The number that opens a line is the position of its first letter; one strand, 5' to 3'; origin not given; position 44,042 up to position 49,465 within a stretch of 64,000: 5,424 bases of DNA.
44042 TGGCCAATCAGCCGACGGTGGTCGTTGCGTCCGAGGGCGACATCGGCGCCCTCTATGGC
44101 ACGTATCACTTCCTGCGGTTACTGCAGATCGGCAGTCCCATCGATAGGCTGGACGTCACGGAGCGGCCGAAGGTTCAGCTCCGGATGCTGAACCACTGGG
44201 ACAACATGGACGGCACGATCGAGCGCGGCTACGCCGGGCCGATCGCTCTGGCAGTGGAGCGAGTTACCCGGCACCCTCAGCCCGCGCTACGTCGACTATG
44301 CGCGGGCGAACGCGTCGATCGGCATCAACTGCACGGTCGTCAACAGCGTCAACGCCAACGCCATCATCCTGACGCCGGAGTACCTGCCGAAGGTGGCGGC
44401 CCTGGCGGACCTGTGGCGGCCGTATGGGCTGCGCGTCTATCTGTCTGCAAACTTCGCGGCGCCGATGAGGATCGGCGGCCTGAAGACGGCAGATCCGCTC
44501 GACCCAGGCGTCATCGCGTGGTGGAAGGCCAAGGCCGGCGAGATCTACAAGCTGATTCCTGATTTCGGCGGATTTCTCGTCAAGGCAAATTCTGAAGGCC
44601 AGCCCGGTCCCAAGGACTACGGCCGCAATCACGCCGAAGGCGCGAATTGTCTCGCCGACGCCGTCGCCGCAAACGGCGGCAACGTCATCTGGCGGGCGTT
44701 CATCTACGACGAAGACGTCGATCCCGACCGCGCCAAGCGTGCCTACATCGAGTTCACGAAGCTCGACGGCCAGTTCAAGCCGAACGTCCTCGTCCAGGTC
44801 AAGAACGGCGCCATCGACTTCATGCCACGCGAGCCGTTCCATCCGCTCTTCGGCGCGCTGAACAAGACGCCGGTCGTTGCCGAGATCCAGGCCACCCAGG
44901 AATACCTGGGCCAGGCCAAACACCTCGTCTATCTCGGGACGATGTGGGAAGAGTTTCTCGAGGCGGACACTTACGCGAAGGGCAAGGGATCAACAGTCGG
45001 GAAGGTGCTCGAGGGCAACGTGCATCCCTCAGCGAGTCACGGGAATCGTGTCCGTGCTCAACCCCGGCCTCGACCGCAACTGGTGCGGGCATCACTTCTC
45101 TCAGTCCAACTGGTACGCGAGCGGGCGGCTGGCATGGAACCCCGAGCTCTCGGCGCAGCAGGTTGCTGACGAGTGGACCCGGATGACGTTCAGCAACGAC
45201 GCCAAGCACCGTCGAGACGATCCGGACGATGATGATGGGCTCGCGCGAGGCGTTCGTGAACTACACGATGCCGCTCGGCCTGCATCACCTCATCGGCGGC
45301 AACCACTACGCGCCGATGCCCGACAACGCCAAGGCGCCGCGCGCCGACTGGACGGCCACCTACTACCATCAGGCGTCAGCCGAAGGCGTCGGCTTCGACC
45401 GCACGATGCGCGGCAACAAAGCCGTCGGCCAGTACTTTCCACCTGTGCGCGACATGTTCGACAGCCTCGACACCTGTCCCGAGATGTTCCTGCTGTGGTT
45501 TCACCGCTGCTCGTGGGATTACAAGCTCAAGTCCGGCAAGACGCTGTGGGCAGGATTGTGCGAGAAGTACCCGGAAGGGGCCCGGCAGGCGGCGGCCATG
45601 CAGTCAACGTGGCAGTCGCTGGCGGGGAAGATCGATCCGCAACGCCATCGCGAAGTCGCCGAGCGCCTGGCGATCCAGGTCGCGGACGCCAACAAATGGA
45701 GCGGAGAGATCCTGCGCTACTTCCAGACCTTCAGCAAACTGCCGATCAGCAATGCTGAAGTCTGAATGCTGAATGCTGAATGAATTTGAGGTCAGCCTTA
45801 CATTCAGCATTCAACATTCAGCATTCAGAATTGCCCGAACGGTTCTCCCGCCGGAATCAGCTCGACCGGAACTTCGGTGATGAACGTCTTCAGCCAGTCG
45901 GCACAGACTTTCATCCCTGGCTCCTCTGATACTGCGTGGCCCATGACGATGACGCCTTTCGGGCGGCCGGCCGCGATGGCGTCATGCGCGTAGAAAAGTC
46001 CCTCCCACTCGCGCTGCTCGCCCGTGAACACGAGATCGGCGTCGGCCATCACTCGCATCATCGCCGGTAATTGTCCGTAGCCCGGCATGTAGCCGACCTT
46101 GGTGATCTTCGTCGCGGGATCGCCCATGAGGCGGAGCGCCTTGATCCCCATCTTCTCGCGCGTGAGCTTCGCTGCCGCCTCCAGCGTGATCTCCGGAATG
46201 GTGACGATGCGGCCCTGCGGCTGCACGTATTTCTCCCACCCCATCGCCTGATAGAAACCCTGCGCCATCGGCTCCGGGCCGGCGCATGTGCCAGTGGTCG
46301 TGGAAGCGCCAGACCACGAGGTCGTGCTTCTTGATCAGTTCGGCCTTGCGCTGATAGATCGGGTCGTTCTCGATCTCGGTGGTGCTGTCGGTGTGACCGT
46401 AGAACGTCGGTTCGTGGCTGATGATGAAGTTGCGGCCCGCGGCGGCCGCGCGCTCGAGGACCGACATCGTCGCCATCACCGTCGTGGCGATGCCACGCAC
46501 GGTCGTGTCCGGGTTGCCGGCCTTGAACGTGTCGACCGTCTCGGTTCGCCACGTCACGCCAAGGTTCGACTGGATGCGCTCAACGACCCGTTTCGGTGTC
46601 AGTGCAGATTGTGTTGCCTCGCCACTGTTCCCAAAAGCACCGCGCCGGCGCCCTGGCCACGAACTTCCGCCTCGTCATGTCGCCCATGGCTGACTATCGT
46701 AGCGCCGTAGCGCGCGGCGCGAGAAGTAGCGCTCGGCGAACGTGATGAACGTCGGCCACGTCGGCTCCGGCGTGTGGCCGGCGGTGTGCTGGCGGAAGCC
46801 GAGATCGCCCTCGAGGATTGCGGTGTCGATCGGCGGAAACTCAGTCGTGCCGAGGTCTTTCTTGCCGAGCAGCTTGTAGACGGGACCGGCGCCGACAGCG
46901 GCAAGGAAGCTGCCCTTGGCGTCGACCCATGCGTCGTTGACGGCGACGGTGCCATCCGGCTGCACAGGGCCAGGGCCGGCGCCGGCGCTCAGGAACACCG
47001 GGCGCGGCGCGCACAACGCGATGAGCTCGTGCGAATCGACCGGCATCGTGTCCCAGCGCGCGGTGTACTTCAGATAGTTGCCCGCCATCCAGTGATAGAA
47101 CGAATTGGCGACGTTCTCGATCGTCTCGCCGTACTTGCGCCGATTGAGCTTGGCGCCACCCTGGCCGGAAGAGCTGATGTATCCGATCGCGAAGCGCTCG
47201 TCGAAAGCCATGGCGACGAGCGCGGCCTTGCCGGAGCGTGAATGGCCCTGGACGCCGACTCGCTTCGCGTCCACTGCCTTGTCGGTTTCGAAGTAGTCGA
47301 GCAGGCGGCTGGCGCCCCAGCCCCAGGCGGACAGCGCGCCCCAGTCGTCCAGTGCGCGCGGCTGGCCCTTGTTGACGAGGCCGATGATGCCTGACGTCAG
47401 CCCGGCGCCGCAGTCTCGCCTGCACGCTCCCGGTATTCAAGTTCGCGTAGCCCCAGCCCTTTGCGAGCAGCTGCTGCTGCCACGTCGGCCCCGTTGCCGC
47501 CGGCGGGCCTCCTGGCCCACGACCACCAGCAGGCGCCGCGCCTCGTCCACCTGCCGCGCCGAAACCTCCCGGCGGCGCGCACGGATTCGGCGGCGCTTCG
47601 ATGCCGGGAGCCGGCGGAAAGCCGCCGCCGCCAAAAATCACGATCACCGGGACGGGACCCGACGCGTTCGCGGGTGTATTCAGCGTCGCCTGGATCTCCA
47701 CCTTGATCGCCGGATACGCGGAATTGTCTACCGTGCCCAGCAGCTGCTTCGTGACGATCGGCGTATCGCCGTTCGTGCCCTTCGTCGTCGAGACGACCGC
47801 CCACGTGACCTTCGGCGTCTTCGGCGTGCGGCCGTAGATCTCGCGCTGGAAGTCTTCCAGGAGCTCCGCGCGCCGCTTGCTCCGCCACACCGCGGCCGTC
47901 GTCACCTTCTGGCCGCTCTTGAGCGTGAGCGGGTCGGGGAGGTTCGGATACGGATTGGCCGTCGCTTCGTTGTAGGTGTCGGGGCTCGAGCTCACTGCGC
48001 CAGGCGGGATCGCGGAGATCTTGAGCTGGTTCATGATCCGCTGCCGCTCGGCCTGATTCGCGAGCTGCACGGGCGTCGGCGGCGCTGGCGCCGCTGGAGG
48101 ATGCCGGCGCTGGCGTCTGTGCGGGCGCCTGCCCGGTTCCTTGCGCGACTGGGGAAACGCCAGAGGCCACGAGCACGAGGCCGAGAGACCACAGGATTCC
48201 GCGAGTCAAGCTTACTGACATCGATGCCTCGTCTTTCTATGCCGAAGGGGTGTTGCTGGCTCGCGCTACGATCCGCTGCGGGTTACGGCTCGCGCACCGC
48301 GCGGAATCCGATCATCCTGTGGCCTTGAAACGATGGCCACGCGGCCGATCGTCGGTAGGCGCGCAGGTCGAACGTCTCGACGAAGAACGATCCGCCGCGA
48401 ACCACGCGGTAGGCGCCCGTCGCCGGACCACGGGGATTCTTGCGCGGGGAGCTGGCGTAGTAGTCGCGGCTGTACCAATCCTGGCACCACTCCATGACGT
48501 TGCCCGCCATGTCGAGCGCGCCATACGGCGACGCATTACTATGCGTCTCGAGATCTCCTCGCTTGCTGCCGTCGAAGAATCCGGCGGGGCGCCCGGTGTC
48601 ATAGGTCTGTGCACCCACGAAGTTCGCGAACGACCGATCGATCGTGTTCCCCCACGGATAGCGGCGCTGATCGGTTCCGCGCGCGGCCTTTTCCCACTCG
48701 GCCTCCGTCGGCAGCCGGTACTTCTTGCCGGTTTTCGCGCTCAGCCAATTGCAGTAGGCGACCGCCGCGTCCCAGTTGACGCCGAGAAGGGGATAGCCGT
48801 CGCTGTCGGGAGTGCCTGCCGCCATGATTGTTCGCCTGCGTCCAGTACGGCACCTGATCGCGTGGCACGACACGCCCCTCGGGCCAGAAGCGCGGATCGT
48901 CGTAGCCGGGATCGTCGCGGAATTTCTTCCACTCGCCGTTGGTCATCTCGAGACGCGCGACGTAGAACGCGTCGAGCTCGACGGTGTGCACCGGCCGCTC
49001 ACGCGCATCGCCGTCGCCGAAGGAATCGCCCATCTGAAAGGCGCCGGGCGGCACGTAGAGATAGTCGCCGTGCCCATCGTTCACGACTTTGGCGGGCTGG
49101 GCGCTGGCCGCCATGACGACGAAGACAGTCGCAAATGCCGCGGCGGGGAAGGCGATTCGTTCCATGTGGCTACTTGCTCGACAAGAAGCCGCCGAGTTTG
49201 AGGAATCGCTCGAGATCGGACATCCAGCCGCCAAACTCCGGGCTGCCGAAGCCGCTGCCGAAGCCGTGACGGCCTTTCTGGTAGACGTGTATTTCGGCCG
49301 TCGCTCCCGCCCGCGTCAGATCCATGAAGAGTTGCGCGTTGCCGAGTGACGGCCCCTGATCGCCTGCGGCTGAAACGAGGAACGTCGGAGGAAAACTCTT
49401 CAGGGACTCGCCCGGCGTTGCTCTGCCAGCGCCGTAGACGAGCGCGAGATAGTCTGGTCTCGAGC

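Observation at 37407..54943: Hypothesis: a corrinoid-dependent demethylase for 4-O-methyl-glucuronate embedded in a glucuronoxylan locus, passing the methyl group to homocysteine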

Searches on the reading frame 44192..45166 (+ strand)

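Call 7: search_protein_families(library=pfam, proteins=[window:44192-45166:+], max_evalue=0.01)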
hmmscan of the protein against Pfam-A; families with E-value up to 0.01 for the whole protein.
window:44192-45166:+ (325 aa): 1 family
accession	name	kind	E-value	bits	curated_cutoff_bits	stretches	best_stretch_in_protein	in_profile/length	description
PF07488.18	Glyco_hydro_67M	-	5.7e-119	397.4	23.5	1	16-283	40-312/326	Glycosyl hydrolase family 67 middle domain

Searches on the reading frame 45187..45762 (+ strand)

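Call 7: search_protein_families(library=pfam, proteins=[window:45187-45762:+], max_evalue=0.01)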
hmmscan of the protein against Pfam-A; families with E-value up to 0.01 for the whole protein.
window:45187-45762:+ (192 aa): 1 family
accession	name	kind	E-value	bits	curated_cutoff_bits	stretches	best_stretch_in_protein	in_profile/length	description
PF07477.17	Glyco_hydro_67C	-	5.3e-65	219.5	27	1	5-189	39-220/223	Glycosyl hydrolase family 67 C-terminus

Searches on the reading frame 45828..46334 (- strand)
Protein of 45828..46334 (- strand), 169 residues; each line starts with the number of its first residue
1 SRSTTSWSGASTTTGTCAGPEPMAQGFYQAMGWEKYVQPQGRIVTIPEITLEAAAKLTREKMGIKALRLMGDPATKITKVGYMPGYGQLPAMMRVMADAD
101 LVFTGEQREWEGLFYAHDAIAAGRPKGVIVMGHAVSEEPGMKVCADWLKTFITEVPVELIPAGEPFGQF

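Call 8: search_protein_families(library=pfam, proteins=[window:45828-46334:-], max_evalue=0.01)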
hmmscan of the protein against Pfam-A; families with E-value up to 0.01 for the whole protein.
window:45828-46334:- (169 aa): 1 family
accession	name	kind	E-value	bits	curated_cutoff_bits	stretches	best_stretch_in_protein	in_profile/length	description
PF01784.24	DUF34_NIF3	-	5.4e-10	39.7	23.4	1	38-155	130-245/256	Duf34/NIF3 (NGG1p interacting factor 3)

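Call 51: search_protein_families(library=ncbifam, proteins=[window:45828-46334:-], max_evalue=0.001)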
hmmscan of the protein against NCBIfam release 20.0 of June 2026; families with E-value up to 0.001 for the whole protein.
window:45828-46334:- (169 aa): 1 family
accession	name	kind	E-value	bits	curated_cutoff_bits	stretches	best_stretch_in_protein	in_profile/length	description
TIGR00486.1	YbgI_SA1388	equivalog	1.9e-07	31.1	130.55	1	39-153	129-237/250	Nif3-like dinuclear metal center hexameric protein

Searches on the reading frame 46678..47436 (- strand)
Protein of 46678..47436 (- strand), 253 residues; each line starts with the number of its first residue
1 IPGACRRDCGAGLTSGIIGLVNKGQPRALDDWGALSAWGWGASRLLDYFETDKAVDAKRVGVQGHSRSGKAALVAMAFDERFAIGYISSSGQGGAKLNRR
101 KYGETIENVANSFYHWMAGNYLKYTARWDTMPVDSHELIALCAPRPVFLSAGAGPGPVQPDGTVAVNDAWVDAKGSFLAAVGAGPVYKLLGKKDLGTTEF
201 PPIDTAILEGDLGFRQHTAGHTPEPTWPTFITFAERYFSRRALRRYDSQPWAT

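Call 8: search_protein_families(library=pfam, proteins=[window:46678-47436:-], max_evalue=0.01)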
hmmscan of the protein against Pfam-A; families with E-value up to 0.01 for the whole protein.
window:46678-47436:- (253 aa): 1 family
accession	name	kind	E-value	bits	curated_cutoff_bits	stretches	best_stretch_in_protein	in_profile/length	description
PF22244.2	GCE_fung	-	1.1e-28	101.1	27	1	31-152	76-206/231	Glucuronyl esterase, fungi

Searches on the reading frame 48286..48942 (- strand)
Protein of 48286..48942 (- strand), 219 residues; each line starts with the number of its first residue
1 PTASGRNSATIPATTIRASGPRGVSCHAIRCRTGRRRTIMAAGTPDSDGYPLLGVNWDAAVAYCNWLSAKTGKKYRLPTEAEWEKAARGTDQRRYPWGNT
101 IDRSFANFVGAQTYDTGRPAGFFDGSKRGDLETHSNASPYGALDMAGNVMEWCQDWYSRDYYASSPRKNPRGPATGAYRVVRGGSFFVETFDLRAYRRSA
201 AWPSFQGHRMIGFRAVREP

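Call 8: search_protein_families(library=pfam, proteins=[window:48286-48942:-], max_evalue=0.01)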
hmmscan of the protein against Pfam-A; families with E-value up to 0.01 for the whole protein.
window:48286-48942:- (219 aa): 1 family
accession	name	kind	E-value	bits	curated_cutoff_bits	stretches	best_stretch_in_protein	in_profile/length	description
PF03781.23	FGE-sulfatase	-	4.6e-40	138.3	23.3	1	25-217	66-255/255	Sulfatase-modifying factor enzyme 1-like domain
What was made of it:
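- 48286..49200 (-): FGE-sulfatase-domain protein, role unknown. PF03781, E 4.6e-40 (call 8).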

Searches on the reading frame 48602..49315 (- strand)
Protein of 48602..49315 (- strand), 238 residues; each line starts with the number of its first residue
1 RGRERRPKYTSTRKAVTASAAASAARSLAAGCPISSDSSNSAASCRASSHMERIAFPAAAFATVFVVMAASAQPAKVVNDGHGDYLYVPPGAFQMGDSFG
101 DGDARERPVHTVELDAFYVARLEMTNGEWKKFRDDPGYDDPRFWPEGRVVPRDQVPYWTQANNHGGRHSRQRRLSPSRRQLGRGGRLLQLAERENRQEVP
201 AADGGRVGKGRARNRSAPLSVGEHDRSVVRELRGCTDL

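Call 8: search_protein_families(library=pfam, proteins=[window:48602-49315:-], max_evalue=0.01)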
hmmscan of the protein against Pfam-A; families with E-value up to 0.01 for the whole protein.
window:48602-49315:- (238 aa): 1 family
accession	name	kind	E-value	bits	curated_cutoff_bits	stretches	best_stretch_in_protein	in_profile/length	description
PF03781.23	FGE-sulfatase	-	1.8e-10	41.4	23.3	1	85-171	5-80/255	Sulfatase-modifying factor enzyme 1-like domain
